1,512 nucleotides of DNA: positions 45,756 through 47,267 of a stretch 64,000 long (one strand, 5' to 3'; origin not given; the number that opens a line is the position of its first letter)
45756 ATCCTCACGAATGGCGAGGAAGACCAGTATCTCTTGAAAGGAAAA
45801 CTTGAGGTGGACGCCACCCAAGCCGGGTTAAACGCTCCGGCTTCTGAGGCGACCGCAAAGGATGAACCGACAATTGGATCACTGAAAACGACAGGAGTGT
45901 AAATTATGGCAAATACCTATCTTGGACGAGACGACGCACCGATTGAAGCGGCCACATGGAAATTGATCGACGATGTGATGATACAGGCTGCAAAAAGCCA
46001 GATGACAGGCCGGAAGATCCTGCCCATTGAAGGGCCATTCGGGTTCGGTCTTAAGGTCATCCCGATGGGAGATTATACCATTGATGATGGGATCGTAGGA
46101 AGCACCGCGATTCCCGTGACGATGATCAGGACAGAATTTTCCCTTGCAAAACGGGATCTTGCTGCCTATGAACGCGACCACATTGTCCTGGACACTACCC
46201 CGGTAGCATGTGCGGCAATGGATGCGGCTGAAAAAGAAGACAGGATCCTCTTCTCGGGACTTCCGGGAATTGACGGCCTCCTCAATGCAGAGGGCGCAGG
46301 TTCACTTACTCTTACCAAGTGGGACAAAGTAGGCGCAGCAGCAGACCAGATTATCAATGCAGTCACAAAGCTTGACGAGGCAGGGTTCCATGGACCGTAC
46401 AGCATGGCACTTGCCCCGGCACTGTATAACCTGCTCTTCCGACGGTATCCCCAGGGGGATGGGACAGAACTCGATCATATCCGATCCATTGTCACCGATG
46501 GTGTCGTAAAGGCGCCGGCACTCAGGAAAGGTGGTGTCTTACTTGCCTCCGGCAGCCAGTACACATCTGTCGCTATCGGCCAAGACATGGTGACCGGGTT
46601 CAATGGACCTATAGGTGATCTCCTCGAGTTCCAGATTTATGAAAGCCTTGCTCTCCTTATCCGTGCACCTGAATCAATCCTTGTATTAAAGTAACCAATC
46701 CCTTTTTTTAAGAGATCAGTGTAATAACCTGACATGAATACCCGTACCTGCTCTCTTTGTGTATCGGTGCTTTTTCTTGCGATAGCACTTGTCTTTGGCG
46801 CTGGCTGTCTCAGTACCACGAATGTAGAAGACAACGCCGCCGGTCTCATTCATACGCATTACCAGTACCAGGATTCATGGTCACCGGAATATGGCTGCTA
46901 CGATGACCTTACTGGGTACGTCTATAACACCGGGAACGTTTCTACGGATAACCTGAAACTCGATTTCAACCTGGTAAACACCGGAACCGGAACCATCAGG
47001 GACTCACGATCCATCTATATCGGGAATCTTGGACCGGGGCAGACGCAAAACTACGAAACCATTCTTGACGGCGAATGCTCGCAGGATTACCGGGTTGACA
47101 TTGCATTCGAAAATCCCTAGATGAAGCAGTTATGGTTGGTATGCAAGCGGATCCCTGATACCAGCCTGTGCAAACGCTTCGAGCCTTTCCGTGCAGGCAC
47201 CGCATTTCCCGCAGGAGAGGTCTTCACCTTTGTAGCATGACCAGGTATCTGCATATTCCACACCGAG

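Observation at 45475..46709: Encapsulin nanocompartment operon: EncFtn-type ferritin-like cargo with a TIGSLK targeting tail plus an HK97-fold shell protein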

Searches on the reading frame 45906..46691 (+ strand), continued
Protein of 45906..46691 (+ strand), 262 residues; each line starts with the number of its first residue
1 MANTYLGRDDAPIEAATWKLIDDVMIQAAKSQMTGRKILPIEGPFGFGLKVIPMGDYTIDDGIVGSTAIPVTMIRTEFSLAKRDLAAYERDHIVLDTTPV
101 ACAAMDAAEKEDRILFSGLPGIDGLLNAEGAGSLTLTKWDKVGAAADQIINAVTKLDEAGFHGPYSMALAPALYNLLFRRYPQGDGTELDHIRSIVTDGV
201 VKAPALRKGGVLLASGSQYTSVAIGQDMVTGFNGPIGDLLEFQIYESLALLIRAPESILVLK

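Call 24: search_protein_families(library=pfam, proteins=[L028:2851-3582:+, L028:4818-5177:+, L028:6160-7527:+, L028:1953-2558:+, L016:2864-3544:+, L016:4829-5179:+, L016:5800-7176:+], max_evalue=0.001)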
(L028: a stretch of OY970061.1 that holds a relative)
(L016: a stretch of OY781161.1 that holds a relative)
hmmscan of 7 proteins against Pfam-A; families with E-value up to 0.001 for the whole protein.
L028:2851-3582:+ (243 aa): 2 families
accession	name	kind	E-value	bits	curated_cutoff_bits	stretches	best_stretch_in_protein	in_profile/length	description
PF02777.23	Sod_Fe_C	-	1.7e-34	118.4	20.9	1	134-236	1-102/102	Iron/manganese superoxide dismutases, C-terminal domain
PF00081.27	Sod_Fe_N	-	2.3e-30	105.3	27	1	44-124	2-82/82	Iron/manganese superoxide dismutases, alpha-hairpin domain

L028:4818-5177:+ (119 aa): 0 families

L028:6160-7527:+ (455 aa): 4 families
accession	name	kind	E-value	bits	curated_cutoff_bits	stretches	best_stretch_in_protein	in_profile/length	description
PF07992.20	Pyr_redox_2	-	5.8e-53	180.6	26.1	1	4-296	24-291/291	Pyridine nucleotide-disulphide oxidoreductase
PF02852.28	Pyr_redox_dim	-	1.3e-21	77.3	25.3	1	317-413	2-97/110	Pyridine nucleotide-disulphide oxidoreductase, dimerisation domain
PF00070.33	Pyr_redox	-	2.3e-16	60.5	22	1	146-219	2-75/82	Pyridine nucleotide-disulphide oxidoreductase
PF13738.12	Pyr_redox_3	-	6.4e-09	35.9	30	1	103-280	122-305/305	Pyridine nucleotide-disulphide oxidoreductase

L028:1953-2558:+ (201 aa): 12 families
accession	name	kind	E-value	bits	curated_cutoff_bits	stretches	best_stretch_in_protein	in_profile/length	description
PF13646.12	HEAT_2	-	2.3e-41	140.4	27.7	3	39-114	2-78/88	HEAT repeats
PF02985.28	HEAT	-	3.1e-26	89.4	23.5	0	38-64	2-28/31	HEAT repeat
PF03130.22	HEAT_PBS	-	1.4e-25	87.3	20.9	3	52-78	1-27/27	PBS lyase HEAT-like repeat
PF13513.12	HEAT_EZ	-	1.3e-16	61.1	27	2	81-125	1-55/55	HEAT-like repeat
PF00514.29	Arm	-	2.9e-08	33.9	20.6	0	34-63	10-39/41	Armadillo/beta-catenin-like repeat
PF12717.13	Cnd1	-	2.3e-07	31.4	26.4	0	69-128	23-88/162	non-SMC mitotic condensation complex subunit 1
PF25767.1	ARM_TBCD_2nd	-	1.1e-06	28.7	29.7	0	35-63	76-104/245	Tubulin-specific chaperone D-like, ARM repeats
PF25786.1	HEAT_GCN1_C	-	4.8e-05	23.8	27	0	67-128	27-97/151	GCN1-like, C-terminal HEAT repeats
PF24714.1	TOR1L1_N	-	0.00015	21.7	43.3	0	67-98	211-242/281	TORTIFOLIA1 N-terminal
PF24492.1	HEAT_ECM29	-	0.00032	21.3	27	0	96-138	110-152/160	Proteasome adapter and scaffold protein ECM29, HEAT-repeat domain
PF22646.2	PPP2R1A-like_HEAT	-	0.00047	21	27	0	73-123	13-67/78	PPP2R1A-like HEAT repeat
PF21581.3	SCD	-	0.00054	20.6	27.5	0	106-126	38-58/75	Stromalin conservative domain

L016:2864-3544:+ (226 aa): 2 families
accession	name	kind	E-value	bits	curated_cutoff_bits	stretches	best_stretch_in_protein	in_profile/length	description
PF02777.23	Sod_Fe_C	-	4.3e-35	120.3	20.9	1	118-220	1-102/102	Iron/manganese superoxide dismutases, C-terminal domain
PF00081.27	Sod_Fe_N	-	7.4e-31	106.9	27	1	28-108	2-82/82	Iron/manganese superoxide dismutases, alpha-hairpin domain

L016:4829-5179:+ (116 aa): 0 families

L016:5800-7176:+ (458 aa): 11 families
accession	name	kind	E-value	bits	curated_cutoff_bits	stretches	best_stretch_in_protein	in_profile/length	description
PF07992.20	Pyr_redox_2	-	1.8e-61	208.6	26.1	1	4-320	1-291/291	Pyridine nucleotide-disulphide oxidoreductase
PF02852.28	Pyr_redox_dim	-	8.2e-27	94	25.3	1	340-445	1-106/110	Pyridine nucleotide-disulphide oxidoreductase, dimerisation domain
PF00070.33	Pyr_redox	-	1e-18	68.1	22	1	170-242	2-78/82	Pyridine nucleotide-disulphide oxidoreductase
PF13738.12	Pyr_redox_3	-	1.4e-16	61.1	30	1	125-304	120-305/305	Pyridine nucleotide-disulphide oxidoreductase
PF03486.20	HI0933_like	-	2.5e-08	34.1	50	0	5-40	2-36/244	HI0933-like protein Rossmann domain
PF00890.30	FAD_binding_2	-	1.3e-07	31.6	20.4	1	5-37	1-32/414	FAD binding domain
PF12831.13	FAD_oxidored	-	6.3e-06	26.2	27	1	5-40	1-35/416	FAD dependent oxidoreductase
PF01134.28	GIDA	-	1.1e-05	25.2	22.1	0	5-51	1-44/391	Glucose inhibited division protein A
PF13450.12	NAD_binding_8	-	3.6e-05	24.4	21.9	0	8-45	1-37/68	NAD(P)-binding Rossmann-like domain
PF01266.30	DAO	-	5.5e-05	23.3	27.9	1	5-87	1-79/353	FAD dependent oxidoreductase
PF13434.12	Lys_Orn_oxgnase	-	0.0008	19.1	21.3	0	125-209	143-232/339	L-lysine 6-monooxygenase/L-ornithine 5-monooxygenase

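Call 40: predict_structure(alignment_id=A1)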
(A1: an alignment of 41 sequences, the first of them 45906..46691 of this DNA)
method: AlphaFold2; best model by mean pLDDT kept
length: 262 residues; sequences in the alignment: 41
mean_pLDDT: 40.9   pTM: 0.31
mean pLDDT of the five models: 40.9, 39.7, 39.5, 38.5, 37.1
residues with pLDDT >= 90: 0; 70-90: 0; 50-70: 61; < 50: 201
segments of 3 or more residues with pLDDT < 50: 1-8, 10-13, 23-146, 160-162, 183-185, 205-236, 238-262
pLDDT, mean of each block of 10 residues (from residue 1): 39 55 41 31 34 40 36 39 42 35 34 29 34 36 50 53 52 57 51 56 49 38 34 37 37 28 28
secondary structure, 60 per line:
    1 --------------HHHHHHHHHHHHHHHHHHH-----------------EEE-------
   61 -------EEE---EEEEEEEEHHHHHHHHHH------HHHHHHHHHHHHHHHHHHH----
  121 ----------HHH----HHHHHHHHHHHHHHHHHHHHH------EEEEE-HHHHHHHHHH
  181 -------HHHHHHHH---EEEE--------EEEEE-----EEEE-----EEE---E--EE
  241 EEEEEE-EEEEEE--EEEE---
elements in order: H15-33 E51-53 E68-70 E74-81 H82-91 H98-116 H138-158 E165-169 H171-180 H188-195 E199-202 E211-215 E221-224 E230-232 E239-246 E248-253 E256-259

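Call 48: search_protein_families(library=ncbifam, proteins=[L028:4818-5177:+, L016:4829-5179:+, L028:2851-3582:+, L028:6160-7527:+], max_evalue=0.01)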
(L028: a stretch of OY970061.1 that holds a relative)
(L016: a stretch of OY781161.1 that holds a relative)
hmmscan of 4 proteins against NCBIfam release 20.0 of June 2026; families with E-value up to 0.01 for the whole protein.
L028:4818-5177:+ (119 aa): 0 families

L016:4829-5179:+ (116 aa): 0 families

L028:2851-3582:+ (243 aa): 3 families
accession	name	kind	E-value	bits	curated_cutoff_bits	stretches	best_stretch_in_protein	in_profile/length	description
NF041312.1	Superox_dis_Halo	equivalog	1.5e-52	178.5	300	1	46-239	2-190/196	superoxide dismutase [Mn]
NF007832.0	PRK10543.1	equivalog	3.2e-39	134.5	348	1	44-236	3-190/193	superoxide dismutase [Fe]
NF008177.0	PRK10925.1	equivalog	2.3e-37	128.8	363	1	44-237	3-202/206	superoxide dismutase [Mn]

L028:6160-7527:+ (455 aa): 47 families (the best 25 are shown)
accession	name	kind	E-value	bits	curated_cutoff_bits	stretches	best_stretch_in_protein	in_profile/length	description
TIGR02053.1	MerA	equivalog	2.8e-121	405.7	454.45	1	3-402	23-427/465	mercury(II) reductase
TIGR01350.1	lipoamide_DH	equivalog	3.4e-90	302.9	408.8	1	5-413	26-438/461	dihydrolipoyl dehydrogenase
NF010311.1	PRK13748.1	subfamily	2e-86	291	600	1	3-402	120-522/560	mercury(II) reductase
NF004947.0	PRK06292.2-5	equivalog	2.3e-84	284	592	1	4-411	28-440/474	dihydrolipoyl dehydrogenase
NF004992.0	PRK06370.1-4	equivalog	1e-82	278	629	1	4-400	28-426/459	FAD-containing oxidoreductase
NF004946.0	PRK06292.2-4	subfamily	4.9e-76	256.4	634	1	5-413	27-454/487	dihydrolipoyl dehydrogenase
NF004991.0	PRK06370.1-3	subfamily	2.7e-75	253.8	620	1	4-413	59-471/509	FAD-containing oxidoreductase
NF005884.0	PRK07846.1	equivalog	2.5e-69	234.1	501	1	4-402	25-424/454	mycothione reductase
NF004776.0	PRK06116.1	equivalog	1.4e-68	231.9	480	1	4-399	28-424/450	glutathione-disulfide reductase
NF003585.0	PRK05249.1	equivalog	2.8e-68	230.6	465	1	4-397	30-426/464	Si-specific NAD(P)(+) transhydrogenase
NF004990.0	PRK06370.1-1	equivalog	3.8e-67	227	842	1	4-397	28-423/459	FAD-containing oxidoreductase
NF005572.0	PRK07251.1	equivalog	1.3e-66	225.1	537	1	5-401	28-412/438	FAD-containing oxidoreductase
NF040477.1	chlor_oxi_RclA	equivalog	9.7e-66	222.2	740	1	4-392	27-404/441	reactive chlorine resistance oxidoreductase RclA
TIGR01424.1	gluta_reduc_2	equivalog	4.7e-65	219.9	606.05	1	4-399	26-420/446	glutathione-disulfide reductase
NF041853.1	hythiocyan_redase_MerA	equivalog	1.4e-64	218.6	650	1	5-402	28-415/440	hypothiocyanous acid reductase MerA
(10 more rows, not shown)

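Call 49: predict_structure(alignment_id=A2)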
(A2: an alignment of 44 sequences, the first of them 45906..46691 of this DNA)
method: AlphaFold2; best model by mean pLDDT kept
length: 262 residues; sequences in the alignment: 44
mean_pLDDT: 84.8   pTM: 0.79
mean pLDDT of the five models: 84.8, 84.1, 83.4, 81.2, 80.2
residues with pLDDT >= 90: 129; 70-90: 104; 50-70: 15; < 50: 14
segments of 3 or more residues with pLDDT < 50: 1-4, 57-66
pLDDT, mean of each block of 10 residues (from residue 1): 57 90 92 87 69 57 55 89 92 92 93 89 88 91 91 93 91 91 84 91 91 85 79 90 88 89 93
secondary structure, 60 per line:
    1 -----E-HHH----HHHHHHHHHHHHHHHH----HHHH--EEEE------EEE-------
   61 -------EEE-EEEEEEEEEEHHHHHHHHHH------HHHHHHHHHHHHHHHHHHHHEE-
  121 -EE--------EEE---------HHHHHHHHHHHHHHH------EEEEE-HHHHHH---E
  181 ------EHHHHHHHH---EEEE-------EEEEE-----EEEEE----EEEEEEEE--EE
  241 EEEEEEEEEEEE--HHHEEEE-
elements in order: H15-30 H35-38 E41-44 E51-53 E68-70 E72-81 H82-91 H98-117 E132-134 H144-158 E165-169 H171-176 H188-195 E199-202 E210-214 E220-224 E229-236 E239-252 E258-261

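Call 51: fold_search(model_id=the predicted structure, library=pdb)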
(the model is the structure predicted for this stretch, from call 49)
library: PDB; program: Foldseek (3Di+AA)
matches with E <= 10: 713; with E <= 0.001: 352
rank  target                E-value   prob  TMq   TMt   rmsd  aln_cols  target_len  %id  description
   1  8v4q_A                4.2e-28  1.00  0.87  0.88   3.6       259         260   31  Myxococcus xanthus EncA 3xHis pore mutant with tetrahedral symmetry (released 2024-05-22)
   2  9fy6_C                4.2e-28  1.00  0.85  0.88   2.9       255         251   30  Single particle cryo-EM reconstruction of Bacillus Methanolicus encapsulin nano compartment (released 2025-06-11)
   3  9fy6_A                5.4e-28  1.00  0.86  0.81   4.0       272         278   30  Single particle cryo-EM reconstruction of Bacillus Methanolicus encapsulin nano compartment (released 2025-06-11)
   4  8v4q_B                1.1e-27  1.00  0.87  0.86   3.2       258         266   31  Myxococcus xanthus EncA 3xHis pore mutant with tetrahedral symmetry (released 2024-05-22)
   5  9i8f_A                1.5e-27  1.00  0.87  0.82   4.0       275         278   29  Structure of Encapsulin from Dendrosporobacter quercicolus, mutant N198W (released 2025-05-21)
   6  8rvj_B                1.7e-27  1.00  0.88  0.88   3.2       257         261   31  Engineered Encapsulin P3P4 (released 2024-02-14)
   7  9fy6_B                1.7e-27  1.00  0.84  0.80   4.1       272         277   30  Single particle cryo-EM reconstruction of Bacillus Methanolicus encapsulin nano compartment (released 2025-06-11)
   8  8v4n                  1.8e-27  1.00  0.87  0.86   3.7       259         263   31  Myxococcus xanthus EncA 3xHis pore mutant with T=1 icosahedral symmetry (released 2024-05-22)
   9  8rvj_A                2.0e-27  1.00  0.87  0.87   3.4       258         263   31  Engineered Encapsulin P3P4 (released 2024-02-14)
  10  9fy6_D                3.7e-27  1.00  0.86  0.89   3.3       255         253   31  Single particle cryo-EM reconstruction of Bacillus Methanolicus encapsulin nano compartment (released 2025-06-11)
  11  8rvj_D                6.9e-27  1.00  0.88  0.88   3.0       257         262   31  Engineered Encapsulin P3P4 (released 2024-02-14)
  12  8rvj_C                9.4e-27  1.00  0.87  0.87   3.3       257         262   31  Engineered Encapsulin P3P4 (released 2024-02-14)
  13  8vjo_B                1.2e-26  1.00  0.87  0.82   4.3       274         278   30  Cryo-EM structure of Myxococcus xanthus EncA encapsulin shell loaded with EncD cargo (released 2024-05-08)
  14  9i8e_A                1.4e-26  1.00  0.85  0.81   4.7       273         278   28  Structure of Encapsulin from Dendrosporobacter quercicolus (released 2025-05-21)
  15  8vjo_C                1.9e-26  1.00  0.87  0.84   3.3       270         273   29  Cryo-EM structure of Myxococcus xanthus EncA encapsulin shell loaded with EncD cargo (released 2024-05-08)
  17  6nj8_A                3.0e-26  1.00  0.85  0.81   4.4       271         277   29  Encapsulin iron storage compartment from Quasibacillus thermotolerans (released 2019-08-07)
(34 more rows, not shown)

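Call 60: search_protein_families(library=pfam, proteins=[L036:2599-3372:+, L036:5026-6360:-, L037:2504-3385:+, L035:2278-3327:+, L035:4896-5927:-, L027:2162-3295:-, L027:4897-5373:-, L026:2480-3367:+, L015:2431-3102:-, L040:1997-2668:-], max_evalue=0.0001)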
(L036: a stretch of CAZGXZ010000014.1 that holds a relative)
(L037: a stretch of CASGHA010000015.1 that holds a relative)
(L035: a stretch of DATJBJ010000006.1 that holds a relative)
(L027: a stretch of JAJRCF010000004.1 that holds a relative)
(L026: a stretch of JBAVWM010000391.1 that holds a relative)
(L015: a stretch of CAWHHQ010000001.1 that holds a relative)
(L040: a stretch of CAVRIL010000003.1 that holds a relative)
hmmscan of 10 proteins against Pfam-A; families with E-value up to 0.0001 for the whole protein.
L036:2599-3372:+ (257 aa): 0 families

L036:5026-6360:- (444 aa): 1 family
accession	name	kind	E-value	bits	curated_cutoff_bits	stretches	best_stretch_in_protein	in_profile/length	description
PF02447.22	GntP_permease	-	2.7e-16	59.8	22.5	1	4-436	4-434/440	GntP family permease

L037:2504-3385:+ (293 aa): 0 families

L035:2278-3327:+ (349 aa): 5 families
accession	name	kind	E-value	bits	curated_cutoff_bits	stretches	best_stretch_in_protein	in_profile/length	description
PF13426.13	PAS_9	-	2.2e-18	66.8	27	2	129-222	5-103/103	PAS domain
PF00989.32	PAS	-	4.2e-16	59.4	22.6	2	117-213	3-101/113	PAS fold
PF13188.13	PAS_8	-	8.5e-14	51.3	21.8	2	116-176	2-56/65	PAS domain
PF08448.16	PAS_4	-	3e-12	47.2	23.1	1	121-225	1-110/110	PAS fold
PF08447.18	PAS_3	-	4.7e-06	27.2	25.6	1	141-208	4-75/89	PAS fold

L035:4896-5927:- (343 aa): 0 families

L027:2162-3295:- (377 aa): 3 families
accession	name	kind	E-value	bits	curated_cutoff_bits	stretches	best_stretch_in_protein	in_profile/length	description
PF08308.17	PEGA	-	3.4e-52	174.7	20.8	4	265-332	2-69/71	PEGA domain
PF13620.12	CarboxypepD_reg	-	8.1e-09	36.2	32.3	0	193-252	16-81/82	Carboxypeptidase regulatory-like domain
PF22820.2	TcaA_3rd_4th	-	5.6e-05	23.4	27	0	185-226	5-46/73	TcaA protein 3rd/4th domain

L027:4897-5373:- (158 aa): 0 families

L026:2480-3367:+ (295 aa): 9 families
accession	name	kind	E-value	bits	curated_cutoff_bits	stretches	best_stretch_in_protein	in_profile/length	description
PF13646.12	HEAT_2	-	1.9e-35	121.5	27.7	3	103-185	2-86/88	HEAT repeats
PF02985.28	HEAT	-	9e-24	81.7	23.5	0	74-96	4-27/31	HEAT repeat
PF00355.32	Rieske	-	1.1e-20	73.8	20.3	1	198-281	3-86/88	Rieske [2Fe-2S] domain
PF03130.22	HEAT_PBS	-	9.3e-19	66.2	20.9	0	54-75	1-22/27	PBS lyase HEAT-like repeat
PF13513.12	HEAT_EZ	-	1.4e-10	41.8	27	0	40-65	30-55/55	HEAT-like repeat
PF13806.12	Rieske_2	-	1.7e-07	31.5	27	1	203-293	8-103/104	Rieske-like [2Fe-2S] domain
PF12717.13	Cnd1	-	2.7e-06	28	26.4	0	71-129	23-87/162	non-SMC mitotic condensation complex subunit 1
PF00514.29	Arm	-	4.9e-05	23.7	20.6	0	38-65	12-39/41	Armadillo/beta-catenin-like repeat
PF25767.1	ARM_TBCD_2nd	-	5.9e-05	23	29.7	0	10-35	79-104/245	Tubulin-specific chaperone D-like, ARM repeats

L015:2431-3102:- (223 aa): 1 family
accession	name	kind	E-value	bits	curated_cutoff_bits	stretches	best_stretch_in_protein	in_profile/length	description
PF02589.21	LUD_dom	-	2.6e-32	112.5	22.6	1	32-198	1-168/189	LUD domain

L040:1997-2668:- (223 aa): 1 family
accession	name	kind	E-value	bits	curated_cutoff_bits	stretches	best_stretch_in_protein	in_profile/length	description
PF02589.21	LUD_dom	-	7.5e-33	114.3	22.6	1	32-217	1-175/189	LUD domain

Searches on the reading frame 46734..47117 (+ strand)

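Call 3: search_protein_families(library=pfam, proteins=[window:46734-47117:+], max_evalue=0.01)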
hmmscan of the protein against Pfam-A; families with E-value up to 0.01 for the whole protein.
window:46734-47117:+ (128 aa): 1 family
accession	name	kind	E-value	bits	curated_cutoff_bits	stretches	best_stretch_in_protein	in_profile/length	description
PF24318.1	DUF7490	-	6.7e-07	29.3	27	1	59-124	23-87/106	Domain of unknown function (DUF7490)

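Call 4: search_protein_families(library=ncbifam, proteins=[window:46734-47117:+], max_evalue=0.01)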
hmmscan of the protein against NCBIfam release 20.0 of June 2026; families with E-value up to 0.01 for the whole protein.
window:46734-47117:+ (128 aa): 1 family
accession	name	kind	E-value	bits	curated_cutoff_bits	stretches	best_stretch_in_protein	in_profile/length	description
NF038353.1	FxLYD_dom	domain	0.0004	20.2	23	1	59-111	6-57/71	FxLYD domain-containing protein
